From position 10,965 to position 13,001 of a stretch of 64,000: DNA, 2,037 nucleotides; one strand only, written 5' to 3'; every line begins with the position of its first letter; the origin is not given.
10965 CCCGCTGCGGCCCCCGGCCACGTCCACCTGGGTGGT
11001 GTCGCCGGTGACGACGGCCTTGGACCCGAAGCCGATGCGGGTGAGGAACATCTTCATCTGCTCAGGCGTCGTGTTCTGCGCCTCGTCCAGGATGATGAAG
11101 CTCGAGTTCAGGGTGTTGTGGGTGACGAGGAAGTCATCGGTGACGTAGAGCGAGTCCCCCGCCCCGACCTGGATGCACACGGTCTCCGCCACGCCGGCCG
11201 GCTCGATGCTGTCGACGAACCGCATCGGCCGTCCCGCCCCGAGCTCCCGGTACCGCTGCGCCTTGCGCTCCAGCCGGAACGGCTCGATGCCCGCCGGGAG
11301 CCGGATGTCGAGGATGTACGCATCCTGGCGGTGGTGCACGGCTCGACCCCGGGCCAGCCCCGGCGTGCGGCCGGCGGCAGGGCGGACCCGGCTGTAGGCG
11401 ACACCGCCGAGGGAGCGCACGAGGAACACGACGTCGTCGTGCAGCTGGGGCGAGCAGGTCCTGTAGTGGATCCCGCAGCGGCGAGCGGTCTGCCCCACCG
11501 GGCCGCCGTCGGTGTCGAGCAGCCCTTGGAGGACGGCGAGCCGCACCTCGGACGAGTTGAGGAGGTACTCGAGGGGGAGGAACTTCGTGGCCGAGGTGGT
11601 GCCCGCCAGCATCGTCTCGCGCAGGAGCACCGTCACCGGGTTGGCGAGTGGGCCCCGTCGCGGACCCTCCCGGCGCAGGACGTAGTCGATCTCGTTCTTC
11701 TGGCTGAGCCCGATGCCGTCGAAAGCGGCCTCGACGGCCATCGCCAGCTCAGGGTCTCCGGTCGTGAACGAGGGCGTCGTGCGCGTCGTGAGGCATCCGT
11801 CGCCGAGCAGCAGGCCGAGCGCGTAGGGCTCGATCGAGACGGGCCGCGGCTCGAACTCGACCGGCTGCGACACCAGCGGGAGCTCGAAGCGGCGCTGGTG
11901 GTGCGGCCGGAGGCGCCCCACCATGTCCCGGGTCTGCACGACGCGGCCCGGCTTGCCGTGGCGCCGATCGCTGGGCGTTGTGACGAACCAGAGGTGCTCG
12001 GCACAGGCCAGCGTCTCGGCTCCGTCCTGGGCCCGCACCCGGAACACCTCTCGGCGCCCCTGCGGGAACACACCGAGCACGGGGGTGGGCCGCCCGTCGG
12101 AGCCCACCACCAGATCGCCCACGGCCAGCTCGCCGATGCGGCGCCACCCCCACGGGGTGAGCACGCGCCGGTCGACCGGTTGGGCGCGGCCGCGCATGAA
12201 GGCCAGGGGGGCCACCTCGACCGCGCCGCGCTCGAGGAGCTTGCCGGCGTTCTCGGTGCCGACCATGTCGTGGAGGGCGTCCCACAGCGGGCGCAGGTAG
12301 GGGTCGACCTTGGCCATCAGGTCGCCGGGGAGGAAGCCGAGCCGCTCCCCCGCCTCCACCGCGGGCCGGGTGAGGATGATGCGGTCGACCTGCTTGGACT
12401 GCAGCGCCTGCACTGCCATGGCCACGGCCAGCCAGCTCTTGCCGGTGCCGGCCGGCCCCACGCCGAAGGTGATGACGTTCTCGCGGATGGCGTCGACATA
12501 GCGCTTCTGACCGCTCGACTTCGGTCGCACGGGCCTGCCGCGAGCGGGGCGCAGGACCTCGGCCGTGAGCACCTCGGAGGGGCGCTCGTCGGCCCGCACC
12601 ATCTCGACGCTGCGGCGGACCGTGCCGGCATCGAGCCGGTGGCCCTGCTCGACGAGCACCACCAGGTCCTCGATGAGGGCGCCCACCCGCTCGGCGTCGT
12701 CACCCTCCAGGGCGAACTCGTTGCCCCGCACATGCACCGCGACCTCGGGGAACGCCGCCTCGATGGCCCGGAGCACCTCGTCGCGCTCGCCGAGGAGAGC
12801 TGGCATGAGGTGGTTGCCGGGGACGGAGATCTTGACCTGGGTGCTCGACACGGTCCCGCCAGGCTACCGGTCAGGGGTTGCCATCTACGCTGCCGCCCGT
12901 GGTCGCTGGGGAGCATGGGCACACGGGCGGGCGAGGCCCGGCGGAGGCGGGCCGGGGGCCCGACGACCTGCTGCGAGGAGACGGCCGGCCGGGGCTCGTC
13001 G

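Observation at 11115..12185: phoH is split by a full-length intein with the class 3 (Ala1 / Trp-Cys-Thr) signature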

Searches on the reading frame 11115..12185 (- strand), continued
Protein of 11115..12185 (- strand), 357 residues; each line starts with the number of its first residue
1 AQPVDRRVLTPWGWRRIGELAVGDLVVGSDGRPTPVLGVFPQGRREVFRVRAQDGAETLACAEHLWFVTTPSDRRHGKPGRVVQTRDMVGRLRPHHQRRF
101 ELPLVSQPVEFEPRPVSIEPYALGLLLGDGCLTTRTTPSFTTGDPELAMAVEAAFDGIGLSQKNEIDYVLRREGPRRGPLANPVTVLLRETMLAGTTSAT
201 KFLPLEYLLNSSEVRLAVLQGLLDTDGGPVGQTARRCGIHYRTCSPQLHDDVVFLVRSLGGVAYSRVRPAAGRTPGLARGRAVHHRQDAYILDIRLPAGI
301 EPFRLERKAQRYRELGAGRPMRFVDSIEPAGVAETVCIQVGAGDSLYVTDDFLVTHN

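Call 41: search_protein_families(library=pfam, proteins=[P0121, P0124, P0125, P0134, P0139, P0142, P0149, P0153, P0156, P0161], max_evalue=0.00001)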
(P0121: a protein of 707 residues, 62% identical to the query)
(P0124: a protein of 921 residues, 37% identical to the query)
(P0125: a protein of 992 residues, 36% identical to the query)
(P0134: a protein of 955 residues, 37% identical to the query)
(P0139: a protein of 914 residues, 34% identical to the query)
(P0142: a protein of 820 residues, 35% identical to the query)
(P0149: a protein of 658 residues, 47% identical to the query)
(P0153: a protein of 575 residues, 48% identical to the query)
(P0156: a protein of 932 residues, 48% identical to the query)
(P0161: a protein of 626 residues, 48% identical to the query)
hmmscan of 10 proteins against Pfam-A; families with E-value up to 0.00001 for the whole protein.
P0121 (707 aa): 4 families
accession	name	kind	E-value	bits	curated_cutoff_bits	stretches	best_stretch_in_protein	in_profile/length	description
PF02562.22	PhoH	-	3.5e-90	301.4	27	2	121-236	2-117/205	PhoH-like protein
PF13604.12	AAA_30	-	5.7e-08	33.2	27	0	128-187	6-65/191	AAA domain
PF14528.11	LAGLIDADG_3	-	8.7e-08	32.8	22.5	0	451-511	2-61/82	LAGLIDADG-like domain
PF13245.12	AAA_19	-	1.4e-06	29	25.1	0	129-184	2-57/134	AAA domain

P0124 (921 aa): 2 families
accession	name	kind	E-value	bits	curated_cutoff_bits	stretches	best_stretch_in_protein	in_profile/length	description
PF02562.22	PhoH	-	9.3e-53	179.2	27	2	402-487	32-118/205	PhoH-like protein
PF14528.11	LAGLIDADG_3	-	1.1e-20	74.1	22.5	1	270-320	3-56/82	LAGLIDADG-like domain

P0125 (992 aa): 5 families
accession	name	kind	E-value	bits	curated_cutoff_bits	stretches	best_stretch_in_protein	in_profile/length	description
PF02562.22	PhoH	-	2.4e-54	184.4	27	2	395-490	20-115/205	PhoH-like protein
PF14528.11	LAGLIDADG_3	-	7.5e-21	74.6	22.5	1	272-329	2-60/82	LAGLIDADG-like domain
PF05204.19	Hom_end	-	2.5e-10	40.9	21.1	0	270-349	11-89/110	Homing endonuclease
PF13245.12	AAA_19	-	4.7e-08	33.7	25.1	0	848-895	82-129/134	AAA domain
PF13604.12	AAA_30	-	2.3e-07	31.2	27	0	32-64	2-36/191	AAA domain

P0134 (955 aa): 3 families
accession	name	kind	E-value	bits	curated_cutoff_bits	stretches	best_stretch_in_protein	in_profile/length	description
PF02562.22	PhoH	-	7e-37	127.3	27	1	805-938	69-204/205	PhoH-like protein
PF14528.11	LAGLIDADG_3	-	1.5e-17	64.1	22.5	1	669-724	1-57/82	LAGLIDADG-like domain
PF05204.19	Hom_end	-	9.5e-10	39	21.1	1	660-747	3-85/110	Homing endonuclease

P0139 (914 aa): 3 families
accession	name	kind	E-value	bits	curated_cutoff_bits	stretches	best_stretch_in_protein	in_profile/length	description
PF02562.22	PhoH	-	4.2e-50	170.5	27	2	824-908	116-202/205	PhoH-like protein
PF14528.11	LAGLIDADG_3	-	1.6e-11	44.7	22.5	0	690-752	3-63/82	LAGLIDADG-like domain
PF05203.21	Hom_end_hint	-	4.2e-08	33.9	32.1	0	122-175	16-68/228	Hom_end-associated Hint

P0142 (820 aa): 3 families
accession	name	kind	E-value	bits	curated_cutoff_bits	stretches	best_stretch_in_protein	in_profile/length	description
PF02562.22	PhoH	-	2.2e-48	164.9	27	2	730-812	117-201/205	PhoH-like protein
PF14528.11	LAGLIDADG_3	-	2.2e-25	89.1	22.5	2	591-667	2-75/82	LAGLIDADG-like domain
PF05204.19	Hom_end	-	1.1e-09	38.8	21.1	0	149-229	3-85/110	Homing endonuclease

P0149 (658 aa): 1 family
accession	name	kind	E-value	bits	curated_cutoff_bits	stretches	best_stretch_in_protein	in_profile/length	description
PF02562.22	PhoH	-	1.5e-76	256.9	27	2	96-211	2-117/205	PhoH-like protein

P0153 (575 aa): 3 families
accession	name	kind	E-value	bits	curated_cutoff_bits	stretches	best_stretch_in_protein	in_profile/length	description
PF00772.26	DnaB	-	3.1e-30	104.7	23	1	2-104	2-103/103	DnaB-like helicase N terminal domain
PF03796.21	DnaB_C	-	2.3e-11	44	27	1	178-210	1-33/255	DnaB-like helicase C terminal domain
PF14528.11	LAGLIDADG_3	-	3.5e-07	30.8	22.5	1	418-470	1-56/82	LAGLIDADG-like domain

P0156 (932 aa): 1 family
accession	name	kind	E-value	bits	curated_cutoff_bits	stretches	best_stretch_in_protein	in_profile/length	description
PF14528.11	LAGLIDADG_3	-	6.4e-07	30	22.5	1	320-383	4-65/82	LAGLIDADG-like domain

P0161 (626 aa): 1 family
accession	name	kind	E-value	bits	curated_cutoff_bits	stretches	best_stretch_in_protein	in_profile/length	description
PF14528.11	LAGLIDADG_3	-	4e-10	40.2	22.5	1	350-397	5-57/82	LAGLIDADG-like domain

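Call 42: fold_search(model_id=the predicted structure, library=pdb)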
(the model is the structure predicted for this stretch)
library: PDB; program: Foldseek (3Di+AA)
matches with E <= 10: 397; with E <= 0.001: 38
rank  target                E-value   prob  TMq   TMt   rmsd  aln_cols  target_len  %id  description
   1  1ef0_A                1.4e-17  1.00  0.73  0.62   5.4       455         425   17  CRYSTAL STRUCTURE OF PI-SCEI MINIPRECURSOR (released 2000-06-07)
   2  7qsu                  1.1e-16  1.00  0.61  0.60   6.4       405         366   16  Crystal structure of homing endonuclease-associated TliVMA intein (C1A, d333-339) (released 2022-03-30)
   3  1vde_B                1.7e-16  1.00  0.72  0.61   5.8       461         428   16  PI-SCEI, A HOMING ENDONUCLEASE WITH PROTEIN SPLICING ACTIVITY (released 1998-04-08)
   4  1vde_A                2.9e-16  1.00  0.74  0.63   5.4       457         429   16  PI-SCEI, A HOMING ENDONUCLEASE WITH PROTEIN SPLICING ACTIVITY (released 1998-04-08)
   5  1lwt_A                5.6e-16  1.00  0.76  0.62   4.9       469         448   16  Crystal structure of the intein homing endonuclease PI-SceI bound to its substrate DNA (Ca2+ free) (released 2002-09-27)
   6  1dfa                  7.1e-16  1.00  0.72  0.64   6.1       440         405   17  CRYSTAL STRUCTURE OF PI-SCEI IN C2 SPACE GROUP (released 1999-12-08)
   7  1lws_A                1.0e-15  1.00  0.72  0.61   5.2       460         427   17  Crystal structure of the intein homing endonuclease PI-SceI bound to its recognition sequence (released 2002-09-27)
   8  1jva_B                5.1e-15  1.00  0.73  0.62   4.7       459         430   15  CRYSTAL STRUCTURE OF THE VMA1-DERIVED ENDONUCLEASE BEARING THE N AND C EXTEIN PROPEPTIDES (released 2002-08-29)
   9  1um2_A                6.5e-15  1.00  0.72  0.62   5.0       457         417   16  Crystal Structure of the Vma1-Derived Endonuclease with the Ligated Extein Segment (released 2004-09-22)
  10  1um2_B                7.8e-15  1.00  0.73  0.63   4.7       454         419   15  Crystal Structure of the Vma1-Derived Endonuclease with the Ligated Extein Segment (released 2004-09-22)
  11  7qss                  2.6e-14  1.00  0.55  0.47   9.6       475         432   15  Crystal structure of homing endonuclease-associated TliVMA intein (C1A) (released 2022-03-30)
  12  1jva_A                3.1e-14  1.00  0.72  0.61   5.8       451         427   15  CRYSTAL STRUCTURE OF THE VMA1-DERIVED ENDONUCLEASE BEARING THE N AND C EXTEIN PROPEPTIDES (released 2002-08-29)
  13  1ef0_B                3.4e-13  1.00  0.68  0.62   4.9       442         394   16  CRYSTAL STRUCTURE OF PI-SCEI MINIPRECURSOR (released 2000-06-07)
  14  7qst                  1.5e-12  1.00  0.58  0.58   8.8       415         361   14  Crystal structure of homing endonuclease-associated PhoVMA intein (C1A) (released 2022-03-30)
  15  1dq3                  3.9e-11  1.00  0.56  0.45   6.7       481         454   11  CRYSTAL STRUCTURE OF AN ARCHAEAL INTEIN-ENCODED HOMING ENDONUCLEASE PI-PFUI (released 2000-07-05)
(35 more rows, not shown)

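Call 45: find_homologous_proteins(query=L016:3001-4077:+, max_evalue=1e-50)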
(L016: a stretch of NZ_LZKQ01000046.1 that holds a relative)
Query L016:3001-4077:+ (359 aa): 1236 proteins with E <= 1e-50 among 8000 candidates; the best 120 are listed.
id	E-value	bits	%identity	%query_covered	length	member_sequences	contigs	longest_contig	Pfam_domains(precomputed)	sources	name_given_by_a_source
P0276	6.5e-193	658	81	100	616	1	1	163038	PF13604.13,PF13245.13,PF14528.12,PF02562.23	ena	-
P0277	1.6e-192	657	81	100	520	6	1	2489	PF14528.12,PF02562.23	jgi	jgi:phosphate starvation-inducible PhoH-like protein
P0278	6.5e-191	652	81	100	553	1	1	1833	PF14528.12,PF02562.23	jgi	jgi:phosphate starvation-inducible protein PhoH and related proteins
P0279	8.3e-191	652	82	100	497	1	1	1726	PF14528.12,PF02562.23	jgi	jgi:phosphate starvation-inducible PhoH-like protein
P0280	8.4e-191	651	81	100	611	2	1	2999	PF13604.13,PF13245.13,PF14528.12,PF02562.23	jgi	jgi:phosphate starvation-inducible protein PhoH and related proteins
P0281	9.0e-191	651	83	100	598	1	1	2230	PF13604.13,PF13245.13,PF14528.12,PF02562.23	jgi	jgi:phosphate starvation-inducible PhoH-like protein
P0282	1.2e-190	651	81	100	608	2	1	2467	PF13604.13,PF13245.13,PF14528.12,PF02562.23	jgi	jgi:phosphate starvation-inducible PhoH-like protein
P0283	2.4e-189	647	80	100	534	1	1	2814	PF14528.12,PF02562.23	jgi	jgi:phosphate starvation-inducible protein PhoH and related proteins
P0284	1.9e-188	644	81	100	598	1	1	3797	PF13604.13,PF13245.13,PF14528.12,PF02562.23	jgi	jgi:phosphate starvation-inducible PhoH-like protein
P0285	7.7e-187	638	79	100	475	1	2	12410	PF14528.12,PF02562.23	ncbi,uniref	ncbi:PhoH family protein [Mycobacterium sp.]|uniref:PhoH family protein n=2 Tax=Mycobacterium sp. Ta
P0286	2.4e-186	637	80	100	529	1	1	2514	PF14528.12,PF02562.23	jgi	jgi:phosphate starvation-inducible PhoH-like protein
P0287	1.4e-185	634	80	100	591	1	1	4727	PF13604.13,PF13245.13,PF14528.12,PF02562.23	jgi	jgi:phosphate starvation-inducible PhoH-like protein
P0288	1.4e-184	631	79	100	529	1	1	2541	PF14528.12,PF02562.23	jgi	jgi:phosphate starvation-inducible PhoH-like protein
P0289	6.3e-184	629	77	100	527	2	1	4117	PF14528.12,PF02562.23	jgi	jgi:phosphate starvation-inducible PhoH-like protein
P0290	7.2e-182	622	78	100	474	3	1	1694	PF14528.12,PF02562.23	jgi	jgi:phosphate starvation-inducible PhoH-like protein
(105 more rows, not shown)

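Call 48: find_related_loci(query=L016:3001-4077:+, collection=genome_contigs, flank=1200)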
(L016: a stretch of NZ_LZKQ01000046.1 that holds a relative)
Query L016:3001-4077:+ (359 aa) in genome_contigs; peptide patterns used: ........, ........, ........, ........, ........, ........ (x = any residue, [..] = any of these).
171 stretches matched a pattern; 104 encode a relative of the query (tblastn E <= 1e-3); the best 80 are kept; 80 distinct loci.
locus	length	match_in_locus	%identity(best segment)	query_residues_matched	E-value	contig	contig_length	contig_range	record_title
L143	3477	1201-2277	100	1-359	0e+0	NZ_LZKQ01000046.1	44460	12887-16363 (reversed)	Mycobacterium asiaticum strain 1081914.2 contig_14, whole genome shotgun sequence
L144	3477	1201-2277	95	1-359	0e+0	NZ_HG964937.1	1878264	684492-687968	Mycobacterium asiaticum DSM 44297, whole genome shotgun sequence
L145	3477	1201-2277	83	1-359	0e+0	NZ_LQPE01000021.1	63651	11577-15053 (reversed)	Mycobacterium kyorinense strain DSM 45166 contig_117, whole genome shotgun sequence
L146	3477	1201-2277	81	1-359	0e+0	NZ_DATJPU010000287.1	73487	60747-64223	MAG: Mycobacterium sp. isolate SMAG_U14921 k141_3195900, whole genome shotgun sequence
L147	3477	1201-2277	79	1-359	0e+0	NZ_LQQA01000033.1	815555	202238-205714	Mycolicibacterium wolinskyi strain ATCC 700010 contig_6, whole genome shotgun sequence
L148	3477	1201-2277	81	1-359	0e+0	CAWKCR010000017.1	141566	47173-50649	MAG: uncultured Actinomycetota bacterium isolate MFD05454.bin.2.30 genome assembly, contig: contig_44876, whole genome s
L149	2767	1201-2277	82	1-359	0e+0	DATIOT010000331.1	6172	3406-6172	MAG TPA_asm: Mycobacterium sp. isolate SMAG_U15831 k141_458066, whole genome shotgun sequence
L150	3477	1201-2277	80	1-359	0e+0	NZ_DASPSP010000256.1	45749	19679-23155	MAG: Mycobacterium sp. isolate SMAG_U12254 k141_402457, whole genome shotgun sequence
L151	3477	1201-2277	79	1-359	0e+0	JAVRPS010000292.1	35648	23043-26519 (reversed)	MAG: Mycobacterium sp. isolate BP_288 scaffold_3250969, whole genome shotgun sequence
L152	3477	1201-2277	80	1-359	0e+0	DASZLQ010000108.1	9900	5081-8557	MAG TPA_asm: Mycobacterium sp. isolate SMAG_U5869 k141_3051711, whole genome shotgun sequence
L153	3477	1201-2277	80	1-359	0e+0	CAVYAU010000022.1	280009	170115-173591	MAG: uncultured Actinomycetota bacterium isolate MFD03044.bin.1.95 genome assembly, contig: contig_31088, whole genome s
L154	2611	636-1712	79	1-359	0e+0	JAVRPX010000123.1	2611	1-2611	MAG: Mycobacterium sp. isolate BP_292 scaffold_4612874, whole genome shotgun sequence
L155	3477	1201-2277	80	1-359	0e+0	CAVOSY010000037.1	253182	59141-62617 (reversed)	MAG: uncultured Actinomycetota bacterium isolate MFD00392.bin.1.247 genome assembly, contig: contig_6667, whole genome s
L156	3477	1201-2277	82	1-359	0e+0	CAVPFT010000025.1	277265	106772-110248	MAG: uncultured Actinomycetota bacterium isolate MFD10064.bin.2.21 genome assembly, contig: contig_1702, whole genome sh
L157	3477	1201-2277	81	1-359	0e+0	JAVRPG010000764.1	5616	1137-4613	MAG: Mycobacterium sp. isolate BP_277 scaffold_4489483, whole genome shotgun sequence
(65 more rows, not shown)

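Call 51: get_annotated_region(hit=H2, flank=1500)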
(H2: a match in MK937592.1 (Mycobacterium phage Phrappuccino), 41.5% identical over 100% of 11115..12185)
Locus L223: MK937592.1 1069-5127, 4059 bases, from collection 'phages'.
description: Mycobacterium phage Phrappuccino, complete genome.
organism: Mycobacterium phage Phrappuccino (NCBI taxid 2591223)
taxonomy: Viruses; Duplodnaviria; Heunggongvirae; Uroviricota; Caudoviricetes; Phrappuccinovirus; Phreappuccinovirus Phrappuccino
host: Mycobacterium smegmatis mc#155; source: soil; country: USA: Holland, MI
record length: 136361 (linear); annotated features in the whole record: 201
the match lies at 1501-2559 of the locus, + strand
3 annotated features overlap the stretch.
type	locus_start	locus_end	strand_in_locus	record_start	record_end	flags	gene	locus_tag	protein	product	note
CDS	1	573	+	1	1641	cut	1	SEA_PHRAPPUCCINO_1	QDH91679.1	lysin A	-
CDS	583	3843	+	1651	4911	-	2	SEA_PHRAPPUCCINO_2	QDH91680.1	terminase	-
CDS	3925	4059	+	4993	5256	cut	3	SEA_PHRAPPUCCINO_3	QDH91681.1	hypothetical protein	gp3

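Call 52: get_annotated_region(hit=H10, flank=1500)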
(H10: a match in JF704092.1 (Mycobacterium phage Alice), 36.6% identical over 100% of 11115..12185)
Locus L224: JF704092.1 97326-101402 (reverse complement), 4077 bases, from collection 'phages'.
description: Mycobacterium phage Alice, complete sequence.
organism: Mycobacterium phage Alice (NCBI taxid 1034128)
taxonomy: Viruses; Duplodnaviria; Heunggongvirae; Uroviricota; Caudoviricetes; Ceeclamvirinae; Bixzunavirus; Bixzunavirus alice
host: Mycobacterium smegmatis mc2 155; source: soil; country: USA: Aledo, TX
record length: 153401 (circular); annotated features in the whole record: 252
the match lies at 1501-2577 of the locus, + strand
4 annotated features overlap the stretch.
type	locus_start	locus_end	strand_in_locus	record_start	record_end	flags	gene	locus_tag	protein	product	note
CDS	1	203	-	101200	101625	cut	177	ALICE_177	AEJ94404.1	hypothetical protein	gp177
CDS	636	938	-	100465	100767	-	176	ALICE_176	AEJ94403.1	hypothetical protein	gp176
CDS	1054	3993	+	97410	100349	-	175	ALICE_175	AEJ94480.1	DNA helicase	gp175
CDS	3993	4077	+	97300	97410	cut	174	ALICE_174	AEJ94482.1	hypothetical protein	gp174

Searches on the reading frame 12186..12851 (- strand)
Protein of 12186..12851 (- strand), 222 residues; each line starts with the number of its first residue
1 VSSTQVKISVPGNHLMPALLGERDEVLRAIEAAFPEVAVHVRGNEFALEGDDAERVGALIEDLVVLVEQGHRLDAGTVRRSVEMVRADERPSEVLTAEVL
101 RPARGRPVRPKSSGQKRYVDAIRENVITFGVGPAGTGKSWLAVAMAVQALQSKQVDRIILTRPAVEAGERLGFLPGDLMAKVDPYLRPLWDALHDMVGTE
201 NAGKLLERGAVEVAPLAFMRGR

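Call 22: find_related_loci(query=window:12186-12851:-, collection=genome_contigs, flank=3000)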
Query seq(222 aa) (222 aa) in genome_contigs; peptide patterns used: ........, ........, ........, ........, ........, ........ (x = any residue, [..] = any of these).
600 stretches matched a pattern (row limit reached: there are more); 593 encode a relative of the query (tblastn E <= 1e-3); the best 80 are kept; 80 distinct loci.
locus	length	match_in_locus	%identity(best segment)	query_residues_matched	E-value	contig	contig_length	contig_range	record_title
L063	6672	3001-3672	77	1-222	3e-113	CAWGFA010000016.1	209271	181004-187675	MAG: uncultured Acidimicrobiia bacterium isolate MFD05841.bin.2.7 genome assembly, contig: contig_46677, whole genome sh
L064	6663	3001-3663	77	1-222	6e-110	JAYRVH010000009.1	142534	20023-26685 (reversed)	MAG: Acidimicrobiales bacterium isolate NJ_NJASGE3bin.16 k141_120864, whole genome shotgun sequence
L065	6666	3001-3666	77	1-222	2e-108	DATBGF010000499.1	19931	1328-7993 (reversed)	MAG TPA_asm: Acidimicrobiales bacterium isolate SMAG_U3830 k141_1254081, whole genome shotgun sequence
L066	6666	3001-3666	80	1-222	1e-108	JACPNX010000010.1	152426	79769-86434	MAG: Actinomycetota bacterium isolate NC_groundwater_586_Pr5_B-0.1um_73_18 alan_book_18_scaffold_183185, whole genome sh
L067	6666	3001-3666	72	1-222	3e-107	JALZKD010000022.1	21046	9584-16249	MAG: Actinomycetota bacterium isolate MOJ bin57 SC8839_NODE_377_length_21046_cov_3.539462, whole genome shotgun sequence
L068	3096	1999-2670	74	1-222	8e-110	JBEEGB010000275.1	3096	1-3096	MAG: Acidimicrobiaceae bacterium isolate BP_88 scaffold_1502393, whole genome shotgun sequence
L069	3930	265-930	73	1-222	4e-107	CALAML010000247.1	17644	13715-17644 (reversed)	MAG: uncultured Acidimicrobiales bacterium isolate R2_Bin_METABAT__166_1 genome assembly, contig: c_000003255099, whole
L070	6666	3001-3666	76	1-222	1e-106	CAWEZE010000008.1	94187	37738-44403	MAG: uncultured bacterium isolate MFD09267.bin.1.261 genome assembly, contig: contig_17528, whole genome shotgun sequenc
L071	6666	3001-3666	73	1-222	4e-106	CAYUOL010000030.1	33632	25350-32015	MAG TPA_asm: uncultured Iamiaceae bacterium isolate SRP262948_co1_175 genome assembly, contig: NODE_1162_length_33632_co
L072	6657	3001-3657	74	4-222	3e-105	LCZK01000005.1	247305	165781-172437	Actinobacteria bacterium IMCC26207 IMCC26207_105, whole genome shotgun sequence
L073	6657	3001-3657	74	4-222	1e-104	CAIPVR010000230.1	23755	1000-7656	MAG: uncultured actinobacterium isolate LaPlata-a_bin-2326 genome assembly, contig: bin-2326:230/335, whole genome shotg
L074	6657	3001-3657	74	4-222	9e-105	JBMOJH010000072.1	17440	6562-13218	MAG: Microthrixaceae bacterium isolate Deming_bin.548 contig8671, whole genome shotgun sequence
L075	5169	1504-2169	71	1-222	1e-104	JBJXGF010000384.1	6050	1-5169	MAG: Acidimicrobiales bacterium isolate F1F2.bin.335 k127_7070077, whole genome shotgun sequence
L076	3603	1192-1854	71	2-222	4e-105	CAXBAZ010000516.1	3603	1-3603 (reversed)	MAG TPA_asm: uncultured Acidimicrobiaceae bacterium isolate ERR599351_metabat2_32 genome assembly, contig: ERZ2772591.11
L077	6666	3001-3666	73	1-222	6e-103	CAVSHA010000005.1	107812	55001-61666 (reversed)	MAG: uncultured Acidimicrobiaceae bacterium isolate MFD01476.bin.2.29 genome assembly, contig: contig_16958, whole genom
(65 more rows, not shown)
